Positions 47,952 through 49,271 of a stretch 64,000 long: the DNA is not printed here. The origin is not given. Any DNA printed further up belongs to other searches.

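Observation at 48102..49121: GDP-mannose 3,5-epimerase homolog with a polybasic C-terminal tail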

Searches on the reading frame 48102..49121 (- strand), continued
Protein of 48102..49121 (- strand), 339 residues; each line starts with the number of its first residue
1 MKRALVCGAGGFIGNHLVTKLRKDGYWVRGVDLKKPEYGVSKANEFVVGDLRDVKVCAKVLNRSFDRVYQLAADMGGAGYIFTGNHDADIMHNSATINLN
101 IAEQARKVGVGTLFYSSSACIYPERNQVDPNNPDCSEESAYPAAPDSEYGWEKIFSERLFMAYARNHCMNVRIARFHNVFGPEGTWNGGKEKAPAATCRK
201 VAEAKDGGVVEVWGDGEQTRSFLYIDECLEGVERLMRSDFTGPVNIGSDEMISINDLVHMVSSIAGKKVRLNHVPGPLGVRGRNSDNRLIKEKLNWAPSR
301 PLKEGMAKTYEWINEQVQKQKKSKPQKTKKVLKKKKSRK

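Call 11: find_homologous_proteins(query=window:48102-49121:-, max_evalue=1e-40)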
Query window:48102-49121:- (339 aa): 8000 proteins with E <= 1e-40 among 8000 candidates; the best 120 are listed.
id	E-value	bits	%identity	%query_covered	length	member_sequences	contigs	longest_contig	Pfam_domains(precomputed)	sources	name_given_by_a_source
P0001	3.9e-229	778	99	100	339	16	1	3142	PF16363.12,PF01073.26,PF01370.28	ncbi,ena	-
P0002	4.1e-214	728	93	91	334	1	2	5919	PF16363.12,PF01073.26,PF13460.13,PF01370.28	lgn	-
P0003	3.5e-188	643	81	97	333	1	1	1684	PF16363.12,PF01073.26,PF07993.19,PF01370.28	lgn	-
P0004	2.9e-183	627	81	95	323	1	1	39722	PF16363.12,PF05368.20,PF01073.26,PF07993.19,PF01370.28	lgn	-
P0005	1.4e-177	608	78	97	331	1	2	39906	PF16363.12,PF01073.26,PF07993.19,PF01370.28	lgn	-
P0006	3.1e-176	604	78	97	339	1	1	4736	PF16363.12,PF01073.26,PF01370.28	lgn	-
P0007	3.6e-175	600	78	94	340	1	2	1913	PF16363.12,PF01073.26,PF07993.19,PF01370.28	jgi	jgi:nucleoside-diphosphate-sugar epimerase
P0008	1.9e-173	595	77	96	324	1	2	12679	PF04321.24,PF16363.12,PF02719.22,PF05368.20,PF01073.26,PF07993.19,PF13460.13,PF01370.28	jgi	jgi:GDP-D-mannose 3', 5'-epimerase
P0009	7.3e-173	593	74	92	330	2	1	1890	PF16363.12,PF02719.22,PF05368.20,PF01073.26,PF07993.19,PF13460.13,PF01370.28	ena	-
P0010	1.8e-172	591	76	94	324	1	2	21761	PF16363.12,PF05368.20,PF01073.26,PF01370.28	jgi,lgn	jgi:nucleoside-diphosphate-sugar epimerase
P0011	2.4e-172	591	78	94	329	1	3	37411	PF16363.12,PF01073.26,PF13460.13,PF01370.28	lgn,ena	-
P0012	2.6e-172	591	77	95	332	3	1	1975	PF04321.24,PF16363.12,PF01073.26,PF13460.13,PF01370.28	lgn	-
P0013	6.0e-172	590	77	94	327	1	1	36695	PF16363.12,PF05368.20,PF01073.26,PF07993.19,PF13460.13,PF01370.28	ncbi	-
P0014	4.6e-171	587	78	92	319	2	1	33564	PF16363.12,PF01073.26,PF07993.19,PF13460.13,PF01370.28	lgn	-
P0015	5.1e-171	587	73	97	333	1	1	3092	PF04321.24,PF16363.12,PF01073.26,PF01370.28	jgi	jgi:GDP-D-mannose 3',5'-epimerase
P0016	6.6e-171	586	75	94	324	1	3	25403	PF16363.12,PF05368.20,PF01073.26,PF01370.28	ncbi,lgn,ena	-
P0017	1.8e-170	585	75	96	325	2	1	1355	PF16363.12,PF01073.26,PF01370.28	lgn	-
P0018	2.1e-169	581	74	95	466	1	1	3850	PF16363.12,PF05368.20,PF01073.26,PF01467.33,PF01370.28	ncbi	-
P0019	3.1e-169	581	76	95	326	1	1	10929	PF04321.24,PF16363.12,PF01073.26,PF01370.28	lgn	-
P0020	8.3e-169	579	72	100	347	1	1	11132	PF16363.12,PF01073.26,PF01370.28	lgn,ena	-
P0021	1.0e-168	579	75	95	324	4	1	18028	PF16363.12,PF01073.26,PF07993.19,PF01370.28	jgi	jgi:nucleoside-diphosphate-sugar epimerase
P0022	1.2e-167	576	74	94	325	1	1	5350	PF16363.12,PF01073.26,PF01370.28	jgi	jgi:GDP-D-mannose 3',5'-epimerase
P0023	1.2e-167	575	73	95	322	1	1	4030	PF16363.12,PF01073.26,PF01370.28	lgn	-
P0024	1.6e-167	575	74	95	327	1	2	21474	PF16363.12,PF05368.20,PF01073.26,PF01370.28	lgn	-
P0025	1.8e-167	575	76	94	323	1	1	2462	PF16363.12,PF01073.26,PF13460.13,PF01370.28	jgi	jgi:nucleoside-diphosphate-sugar epimerase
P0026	3.3e-167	574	76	93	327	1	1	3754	PF16363.12,PF05368.20,PF01073.26,PF07993.19,PF13460.13,PF01370.28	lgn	-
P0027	5.9e-167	573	71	98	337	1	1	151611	PF16363.12,PF01073.26,PF01370.28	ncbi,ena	-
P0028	6.6e-167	573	73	96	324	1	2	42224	PF16363.12,PF01073.26,PF01370.28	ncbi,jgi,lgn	jgi:nucleoside-diphosphate-sugar epimerase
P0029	8.7e-167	573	76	94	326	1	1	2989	PF16363.12,PF01073.26,PF01370.28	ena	-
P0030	9.0e-167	573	75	94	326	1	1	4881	PF16363.12,PF01073.26,PF01370.28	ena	-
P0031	1.9e-166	572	73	95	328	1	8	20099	PF16363.12,PF05368.20,PF01073.26,PF07993.19,PF13460.13,PF01370.28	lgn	-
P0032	2.2e-166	571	73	95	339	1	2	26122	PF16363.12,PF01073.26,PF01370.28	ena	-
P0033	2.2e-166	571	73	94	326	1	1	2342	PF16363.12,PF01073.26,PF01370.28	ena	-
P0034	2.3e-166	571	75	95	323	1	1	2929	PF16363.12,PF05368.20,PF01073.26,PF07993.19,PF13460.13,PF01370.28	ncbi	-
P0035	3.3e-166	571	74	94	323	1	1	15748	PF16363.12,PF05368.20,PF01073.26,PF01370.28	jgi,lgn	-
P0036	4.3e-166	570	73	94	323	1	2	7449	PF16363.12,PF01073.26,PF01370.28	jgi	jgi:nucleoside-diphosphate-sugar epimerase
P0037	5.1e-166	570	73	94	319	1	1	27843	PF16363.12,PF02719.22,PF05368.20,PF01073.26,PF07993.19,PF01370.28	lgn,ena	-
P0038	6.3e-166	570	75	93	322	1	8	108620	PF16363.12,PF01073.26,PF01370.28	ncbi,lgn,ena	ncbi:MAG: NAD-dependent epimerase/dehydratase family protein [Patescibacteria group bacterium]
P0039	7.7e-166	570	75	93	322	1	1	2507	PF16363.12,PF01073.26,PF01370.28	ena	-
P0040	8.1e-166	570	74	94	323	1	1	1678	PF16363.12,PF05368.20,PF01073.26,PF01370.28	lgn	-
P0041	8.3e-166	569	74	94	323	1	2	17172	PF16363.12,PF05368.20,PF01073.26,PF01370.28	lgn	-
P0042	8.5e-166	569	73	95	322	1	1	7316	PF16363.12,PF01073.26,PF01370.28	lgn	-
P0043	9.8e-166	569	74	95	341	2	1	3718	PF16363.12,PF01073.26,PF01370.28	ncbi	-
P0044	1.1e-165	569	72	95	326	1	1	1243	PF16363.12,PF01073.26,PF01370.28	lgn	-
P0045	1.2e-165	569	73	94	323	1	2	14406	PF16363.12,PF05368.20,PF01073.26,PF01370.28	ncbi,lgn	-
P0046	1.2e-165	569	73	93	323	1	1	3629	PF16363.12,PF02719.22,PF01370.28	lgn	-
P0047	1.3e-165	569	73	94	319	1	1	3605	PF16363.12,PF01073.26,PF01370.28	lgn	-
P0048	1.5e-165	569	73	94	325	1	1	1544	PF16363.12,PF02719.22,PF01073.26,PF01370.28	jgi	jgi:nucleoside-diphosphate-sugar epimerase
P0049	1.6e-165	569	73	94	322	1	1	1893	PF16363.12,PF05368.20,PF01073.26,PF01370.28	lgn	-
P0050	1.6e-165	569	76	94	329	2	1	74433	PF16363.12,PF05368.20,PF01073.26,PF07993.19,PF13460.13,PF01370.28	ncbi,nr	ncbi:MAG: NAD-dependent epimerase/dehydratase family protein [Candidatus Sungbacteria bacterium]|nr:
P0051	1.7e-165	568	72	95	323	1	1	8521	PF16363.12,PF05368.20,PF01073.26,PF01370.28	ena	-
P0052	1.8e-165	568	73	94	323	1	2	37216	PF16363.12,PF05368.20,PF01073.26,PF01370.28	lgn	-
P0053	2.0e-165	568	73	95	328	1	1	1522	PF16363.12,PF05368.20,PF01073.26,PF13460.13,PF01370.28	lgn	-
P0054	2.0e-165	568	73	95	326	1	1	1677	PF16363.12,PF01073.26,PF01370.28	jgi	jgi:GDP-D-mannose 3', 5'-epimerase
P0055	2.0e-165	568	73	94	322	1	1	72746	PF16363.12,PF01073.26,PF01370.28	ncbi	ncbi:MAG: NAD-dependent epimerase/dehydratase family protein [Patescibacteria group bacterium]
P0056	2.1e-165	568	74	96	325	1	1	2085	PF16363.12,PF01073.26,PF07993.19,PF01370.28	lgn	-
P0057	2.3e-165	568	74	94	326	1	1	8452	PF16363.12,PF05368.20,PF01073.26,PF01370.28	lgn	-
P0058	2.4e-165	568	73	94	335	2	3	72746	PF16363.12,PF01073.26,PF01370.28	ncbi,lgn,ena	-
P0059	2.5e-165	568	73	94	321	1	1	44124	PF16363.12,PF01073.26,PF01370.28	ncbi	-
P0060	2.6e-165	568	72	94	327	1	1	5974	PF16363.12,PF01370.28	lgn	-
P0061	3.0e-165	568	73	94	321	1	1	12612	PF16363.12,PF01073.26,PF01370.28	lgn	-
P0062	3.0e-165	568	73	93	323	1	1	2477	PF16363.12,PF01370.28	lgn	-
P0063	3.5e-165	567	69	100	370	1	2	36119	PF16363.12,PF01073.26,PF01370.28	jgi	jgi:GDP-D-mannose 3',5'-epimerase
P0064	3.6e-165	567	73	93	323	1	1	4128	PF16363.12,PF02719.22,PF01073.26,PF01370.28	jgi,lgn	jgi:nucleoside-diphosphate-sugar epimerase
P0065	3.8e-165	567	73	93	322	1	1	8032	PF16363.12,PF01073.26,PF01370.28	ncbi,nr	ncbi:NAD-dependent epimerase/dehydratase family protein [Candidatus Nomurabacteria bacterium]|nr:NAD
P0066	4.1e-165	567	73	95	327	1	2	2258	PF16363.12,PF01073.26,PF01370.28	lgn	-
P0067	4.9e-165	567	74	94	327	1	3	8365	PF16363.12,PF01073.26,PF01370.28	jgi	jgi:GDP-D-mannose 3',5'-epimerase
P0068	5.0e-165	567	72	96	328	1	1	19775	PF16363.12,PF01073.26,PF01370.28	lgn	-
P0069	5.6e-165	567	73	95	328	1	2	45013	PF16363.12,PF01073.26,PF01370.28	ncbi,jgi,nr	ncbi:NAD-dependent epimerase/dehydratase family protein [Candidatus Parcubacteria bacterium]|nr:MAG:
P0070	5.7e-165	567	72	94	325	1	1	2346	PF16363.12,PF01073.26,PF01370.28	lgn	-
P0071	6.3e-165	567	71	95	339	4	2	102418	PF16363.12,PF02719.22,PF01073.26,PF01370.28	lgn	-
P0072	6.4e-165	567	72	95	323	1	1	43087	PF16363.12,PF05368.20,PF01073.26,PF13460.13,PF01370.28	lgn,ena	-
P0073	6.5e-165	567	73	95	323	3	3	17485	PF16363.12,PF02719.22,PF01073.26,PF07993.19,PF13460.13,PF01370.28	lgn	-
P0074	6.6e-165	567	72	95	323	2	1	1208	PF16363.12,PF05368.20,PF01073.26,PF01370.28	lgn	-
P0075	7.6e-165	566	73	94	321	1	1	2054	PF16363.12,PF05368.20,PF01073.26,PF01370.28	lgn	-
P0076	8.5e-165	566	71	97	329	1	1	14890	PF16363.12,PF01073.26,PF07993.19,PF01370.28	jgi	jgi:GDP-D-mannose 3', 5'-epimerase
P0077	8.6e-165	566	72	96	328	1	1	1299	PF16363.12,PF01073.26,PF01370.28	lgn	-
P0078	9.1e-165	566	73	94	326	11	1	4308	PF16363.12,PF01073.26,PF01370.28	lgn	-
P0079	9.2e-165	566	73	94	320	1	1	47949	PF16363.12,PF01073.26,PF01370.28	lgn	-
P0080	9.2e-165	566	73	94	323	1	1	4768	PF16363.12,PF02719.22,PF05368.20,PF01073.26,PF13460.13,PF01370.28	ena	-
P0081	9.3e-165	566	74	93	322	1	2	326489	PF16363.12,PF05368.20,PF01073.26,PF01370.28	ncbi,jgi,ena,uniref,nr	ncbi:NAD-dependent dehydratase [Candidatus Nomurabacteria bacterium RIFCSPLOWO2_01_FULL_42_17]|unire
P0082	1.5e-164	565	72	95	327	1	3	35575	PF16363.12,PF01073.26,PF01370.28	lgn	-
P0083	1.6e-164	565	72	94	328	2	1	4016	PF16363.12,PF01073.26,PF01370.28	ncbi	-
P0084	1.6e-164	565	72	94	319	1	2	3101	PF16363.12,PF02719.22,PF05368.20,PF01073.26,PF01370.28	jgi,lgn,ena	-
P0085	1.7e-164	565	73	94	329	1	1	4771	PF16363.12,PF05368.20,PF01073.26,PF01370.28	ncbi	-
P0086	1.7e-164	565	72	96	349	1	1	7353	PF16363.12,PF01073.26,PF13460.13,PF01370.28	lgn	-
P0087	1.9e-164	565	74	93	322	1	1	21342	PF16363.12,PF05368.20,PF01073.26,PF01370.28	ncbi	-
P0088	2.4e-164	565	73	94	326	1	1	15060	PF16363.12,PF05368.20,PF01073.26,PF01370.28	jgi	jgi:GDP-D-mannose 3', 5'-epimerase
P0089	2.5e-164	565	72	95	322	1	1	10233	PF16363.12,PF01073.26,PF01370.28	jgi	jgi:nucleoside-diphosphate-sugar epimerase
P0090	2.8e-164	564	71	95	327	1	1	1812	PF16363.12,PF01073.26,PF01370.28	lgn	-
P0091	3.0e-164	564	74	94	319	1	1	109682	PF16363.12,PF07993.19,PF01370.28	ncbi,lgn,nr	ncbi:MAG: NAD-dependent epimerase/dehydratase family protein [Patescibacteria group bacterium]|nr:NA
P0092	3.1e-164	564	72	94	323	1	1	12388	PF04321.24,PF16363.12,PF05368.20,PF01073.26,PF07993.19,PF01370.28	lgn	-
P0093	3.6e-164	564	73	94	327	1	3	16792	PF16363.12,PF01073.26,PF01370.28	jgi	jgi:nucleoside-diphosphate-sugar epimerase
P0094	3.7e-164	564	73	94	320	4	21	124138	PF16363.12,PF05368.20,PF01073.26,PF01370.28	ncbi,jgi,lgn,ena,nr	ncbi:MAG: NAD-dependent epimerase/dehydratase [Parcubacteria group bacterium GW2011_GWD2_38_12]|nr:M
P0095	3.9e-164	564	73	94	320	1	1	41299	PF16363.12,PF01073.26,PF01370.28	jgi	jgi:GDP-D-mannose 3', 5'-epimerase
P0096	4.2e-164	564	73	93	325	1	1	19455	PF16363.12,PF05368.20,PF01073.26,PF07993.19,PF01370.28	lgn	-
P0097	4.6e-164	564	71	96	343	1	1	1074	PF16363.12,PF01073.26,PF01370.28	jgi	-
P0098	5.3e-164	564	72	95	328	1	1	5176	PF16363.12,PF01073.26,PF01370.28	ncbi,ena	-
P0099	5.4e-164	564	72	95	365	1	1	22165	PF16363.12,PF01073.26,PF01370.28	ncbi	-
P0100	5.6e-164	563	72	93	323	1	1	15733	PF16363.12,PF01370.28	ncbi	-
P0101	5.6e-164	563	72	95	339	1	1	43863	PF16363.12,PF01073.26,PF01370.28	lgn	-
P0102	7.6e-164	563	74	94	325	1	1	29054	PF16363.12,PF01073.26,PF07993.19,PF01370.28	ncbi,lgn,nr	ncbi:MAG: NAD-dependent epimerase/dehydratase family protein [bacterium]|nr:NAD-dependent epimerase/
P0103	7.6e-164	563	72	94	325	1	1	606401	PF16363.12,PF05368.20,PF01073.26,PF01370.28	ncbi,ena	-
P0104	7.9e-164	563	73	95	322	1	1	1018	PF16363.12,PF05368.20,PF01073.26,PF07993.19,PF13460.13,PF01370.28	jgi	-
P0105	7.9e-164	563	70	97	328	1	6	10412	PF16363.12,PF01073.26,PF01370.28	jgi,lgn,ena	jgi:nucleoside-diphosphate-sugar epimerase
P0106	8.6e-164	563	73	94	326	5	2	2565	PF16363.12,PF02719.22,PF01073.26,PF01370.28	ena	-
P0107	8.7e-164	563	72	97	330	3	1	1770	PF16363.12,PF02719.22,PF05368.20,PF01073.26,PF01370.28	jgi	-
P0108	8.7e-164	563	73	94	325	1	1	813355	PF16363.12,PF05368.20,PF01073.26,PF01370.28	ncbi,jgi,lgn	ncbi:MAG: NAD-dependent epimerase/dehydratase family protein [Candidatus Paceibacterota bacterium]|j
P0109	9.7e-164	563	71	95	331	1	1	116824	PF16363.12,PF05368.20,PF01073.26,PF13460.13,PF01370.28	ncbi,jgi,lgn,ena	-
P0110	9.9e-164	563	72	94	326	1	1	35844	PF16363.12,PF02719.22,PF05368.20,PF01073.26,PF01370.28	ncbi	-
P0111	1.0e-163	563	72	96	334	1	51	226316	PF16363.12,PF01073.26,PF01370.28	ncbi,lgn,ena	-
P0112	1.0e-163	563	72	95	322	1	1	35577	PF16363.12,PF05368.20,PF01073.26,PF01370.28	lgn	-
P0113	1.1e-163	563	73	95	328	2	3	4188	PF16363.12,PF05368.20,PF01073.26,PF13460.13,PF01370.28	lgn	-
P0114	1.1e-163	562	73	94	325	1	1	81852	PF16363.12,PF05368.20,PF01073.26,PF01370.28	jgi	jgi:GDP-D-mannose 3', 5'-epimerase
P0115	1.1e-163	562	71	96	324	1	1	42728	PF16363.12,PF01073.26,PF01370.28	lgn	-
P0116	1.3e-163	562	74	94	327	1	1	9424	PF16363.12,PF01073.26,PF01370.28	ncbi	-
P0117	1.3e-163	562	72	93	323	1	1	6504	PF16363.12,PF01370.28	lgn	-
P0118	1.3e-163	562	73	94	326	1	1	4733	PF16363.12,PF01073.26,PF01370.28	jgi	jgi:nucleoside-diphosphate-sugar epimerase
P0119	1.4e-163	562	71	94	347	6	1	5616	PF16363.12,PF01073.26,PF01370.28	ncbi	-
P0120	1.4e-163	562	74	95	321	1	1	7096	PF16363.12,PF05368.20,PF01073.26,PF13460.13,PF01370.28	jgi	-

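Call 12: find_related_loci(query=window:48102-49121:-, collection=genome_contigs, flank=10000)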
Query window:48102-49121:- (339 aa) in genome_contigs; peptide patterns used: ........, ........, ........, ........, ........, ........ (x = any residue, [..] = any of these).
268 stretches matched a pattern; 230 encode a relative of the query (tblastn E <= 1e-3); the best 80 are kept; 80 distinct loci.
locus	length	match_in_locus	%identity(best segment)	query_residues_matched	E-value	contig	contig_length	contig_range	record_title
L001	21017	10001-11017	99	1-339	0e+0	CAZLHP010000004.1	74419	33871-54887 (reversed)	MAG TPA_asm: uncultured Candidatus Saccharibacteria bacterium isolate SRP286056_co1_109 genome assembly, contig: NODE_29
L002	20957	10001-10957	73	1-319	2e-170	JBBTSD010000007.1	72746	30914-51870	MAG: Patescibacteria group bacterium isolate H51-bin007_1 H51_bin007_1_000000000007, whole genome shotgun sequence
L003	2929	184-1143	75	2-322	3e-180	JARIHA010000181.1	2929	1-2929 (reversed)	MAG: Candidatus Taylorbacteria bacterium isolate CullarsAll.DT.40 k141_137287, whole genome shotgun sequence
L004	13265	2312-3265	76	1-318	3e-169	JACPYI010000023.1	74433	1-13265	MAG: Candidatus Sungiibacteriota bacterium isolate NC_groundwater_859_Pr1_B-0.1um_51_34 Montesol18_Bp1_scaffold_1018508,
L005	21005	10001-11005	72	2-320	1e-168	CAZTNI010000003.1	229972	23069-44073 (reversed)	MAG TPA_asm: uncultured Candidatus Saccharibacteria bacterium isolate SRP292972_co1_97 genome assembly, contig: NODE_75_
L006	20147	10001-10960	72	2-321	3e-166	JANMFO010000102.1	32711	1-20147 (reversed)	MAG: Chitinophagaceae bacterium isolate OTE_70b_metabat_173 OTE_70b_k141_3823196, whole genome shotgun sequence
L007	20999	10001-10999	69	1-333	2e-165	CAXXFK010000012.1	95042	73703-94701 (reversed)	MAG: Sedimentisphaerales bacterium isolate b913d1aa-c6fb-43ae-b699-25cabd59f994 genome assembly, contig: contig_12, whol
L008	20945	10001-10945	72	4-318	2e-165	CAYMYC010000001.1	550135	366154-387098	MAG TPA_asm: uncultured Gammaproteobacteria bacterium isolate binchicken_co128_232 genome assembly, contig: NODE_4_lengt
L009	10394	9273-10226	72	1-318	7e-165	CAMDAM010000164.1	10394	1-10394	MAG: Asaia bogorensis isolate MH-09jul19-188 genome assembly, contig: MH-09jul19-C15231, whole genome shotgun sequence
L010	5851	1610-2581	70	1-324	3e-166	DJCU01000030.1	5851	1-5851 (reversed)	MAG TPA_asm: Candidatus Gottesmanbacteria bacterium UBA5942 UBA5942_contig_1201, whole genome shotgun sequence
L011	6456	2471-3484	69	1-339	3e-165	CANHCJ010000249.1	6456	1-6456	MAG: Rhodospirillales bacterium isolate RE-15aug16-92 genome assembly, contig: RE-15aug16-C23326, whole genome shotgun s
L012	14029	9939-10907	71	1-318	4e-164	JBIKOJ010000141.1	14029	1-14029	MAG: Acetobacteraceae bacterium isolate ME2014-11-02_3300042937_group5_bin57 Rohwer_bin1810_scaffold_2572_c1, whole geno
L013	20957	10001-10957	71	4-322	1e-163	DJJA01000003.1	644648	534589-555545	MAG TPA_asm: Candidatus Gottesmanbacteria bacterium UBA6580 UBA6580_contig_80, whole genome shotgun sequence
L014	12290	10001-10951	70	1-317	5e-163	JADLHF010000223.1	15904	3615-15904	MAG: Acetobacteraceae bacterium isolate SJ470 c_000000906374, whole genome shotgun sequence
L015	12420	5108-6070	71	2-322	1e-162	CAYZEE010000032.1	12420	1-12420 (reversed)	MAG TPA_asm: uncultured Gammaproteobacteria bacterium isolate SRP271791_co2_53 genome assembly, contig: NODE_1294_length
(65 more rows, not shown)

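Call 18: find_encoding_contigs(protein=P0002, flank=6000, max_places=2)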
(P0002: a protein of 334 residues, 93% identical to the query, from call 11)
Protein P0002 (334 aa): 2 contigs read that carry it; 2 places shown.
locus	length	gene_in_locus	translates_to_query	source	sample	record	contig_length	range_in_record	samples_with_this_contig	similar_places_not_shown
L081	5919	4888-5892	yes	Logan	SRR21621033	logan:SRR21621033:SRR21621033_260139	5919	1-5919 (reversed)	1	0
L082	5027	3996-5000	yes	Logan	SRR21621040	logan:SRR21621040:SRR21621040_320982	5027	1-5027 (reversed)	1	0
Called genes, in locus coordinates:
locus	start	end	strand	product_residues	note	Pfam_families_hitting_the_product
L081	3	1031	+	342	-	?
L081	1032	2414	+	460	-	PF13231:PMT_2 (weak)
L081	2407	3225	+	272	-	PF05050:Methyltransf_21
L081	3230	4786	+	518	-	PF00535:Glycos_transf_2, PF13641:Glyco_tranf_2_3, PF13489:Methyltransf_23 (weak), PF08241:Methyltransf_11, PF13847:Methyltransf_31 (faint), PF13649:Methyltransf_25 (faint)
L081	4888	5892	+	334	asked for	PF01073:3Beta_HSD, PF01370:Epimerase, PF13460:NAD_binding_10 (weak), PF16363:GDP_Man_Dehyd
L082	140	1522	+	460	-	PF13231:PMT_2 (weak)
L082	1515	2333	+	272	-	PF05050:Methyltransf_21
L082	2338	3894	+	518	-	PF00535:Glycos_transf_2, PF13641:Glyco_tranf_2_3, PF13489:Methyltransf_23 (weak), PF08241:Methyltransf_11, PF13847:Methyltransf_31 (faint), PF13649:Methyltransf_25 (faint)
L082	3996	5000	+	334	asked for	PF01073:3Beta_HSD, PF01370:Epimerase, PF13460:NAD_binding_10 (weak), PF16363:GDP_Man_Dehyd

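Call 19: find_encoding_contigs(protein=P0004, flank=8000, max_places=2)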
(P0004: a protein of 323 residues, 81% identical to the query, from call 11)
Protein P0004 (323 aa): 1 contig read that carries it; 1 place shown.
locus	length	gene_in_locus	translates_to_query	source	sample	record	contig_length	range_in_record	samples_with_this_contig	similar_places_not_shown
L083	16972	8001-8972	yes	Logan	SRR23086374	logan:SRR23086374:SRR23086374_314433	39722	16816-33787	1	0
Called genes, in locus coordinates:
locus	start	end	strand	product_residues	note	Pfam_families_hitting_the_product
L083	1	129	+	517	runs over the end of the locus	PF20706:GT4-conflict, PF00534:Glycos_transf_1, PF13692:Glyco_trans_1_4, PF04138:GtrA_DPMS_TM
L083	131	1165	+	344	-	PF00534:Glycos_transf_1, PF13692:Glyco_trans_1_4, PF13524:Glyco_trans_1_2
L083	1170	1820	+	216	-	PF13489:Methyltransf_23, PF07021:MetW, PF13649:Methyltransf_25, PF13847:Methyltransf_31, PF08241:Methyltransf_11, PF08242:Methyltransf_12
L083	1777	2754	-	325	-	-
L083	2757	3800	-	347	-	PF00534:Glycos_transf_1, PF13692:Glyco_trans_1_4, PF13524:Glyco_trans_1_2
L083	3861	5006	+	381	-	PF00534:Glycos_transf_1, PF13692:Glyco_trans_1_4, PF13524:Glyco_trans_1_2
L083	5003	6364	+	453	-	PF13231:PMT_2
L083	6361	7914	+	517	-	PF00535:Glycos_transf_2, PF13641:Glyco_tranf_2_3, PF13489:Methyltransf_23 (weak), PF08241:Methyltransf_11, PF13649:Methyltransf_25 (weak)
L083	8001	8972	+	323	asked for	PF01073:3Beta_HSD, PF01370:Epimerase, PF05368:NmrA (faint), PF07993:NAD_binding_4 (faint), PF16363:GDP_Man_Dehyd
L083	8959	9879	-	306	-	-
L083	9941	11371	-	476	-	PF24146:K1-lyase_C (weak)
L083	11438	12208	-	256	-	PF03269:DUF268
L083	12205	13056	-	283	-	PF00535:Glycos_transf_2, PF10111:Glyco_tranf_2_2 (weak), PF13641:Glyco_tranf_2_3 (weak)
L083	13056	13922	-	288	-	PF00535:Glycos_transf_2, PF10111:Glyco_tranf_2_2, PF13641:Glyco_tranf_2_3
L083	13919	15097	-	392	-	PF13692:Glyco_trans_1_4 (weak)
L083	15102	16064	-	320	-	PF01073:3Beta_HSD, PF01370:Epimerase, PF02719:Polysacc_synt_2, PF04321:RmlD_sub_bind, PF16363:GDP_Man_Dehyd, PF07993:NAD_binding_4 (weak)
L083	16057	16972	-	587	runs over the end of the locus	PF13522:GATase_6, PF13537:GATase_7, PF12481:DUF3700 (faint), PF00733:Asn_synthase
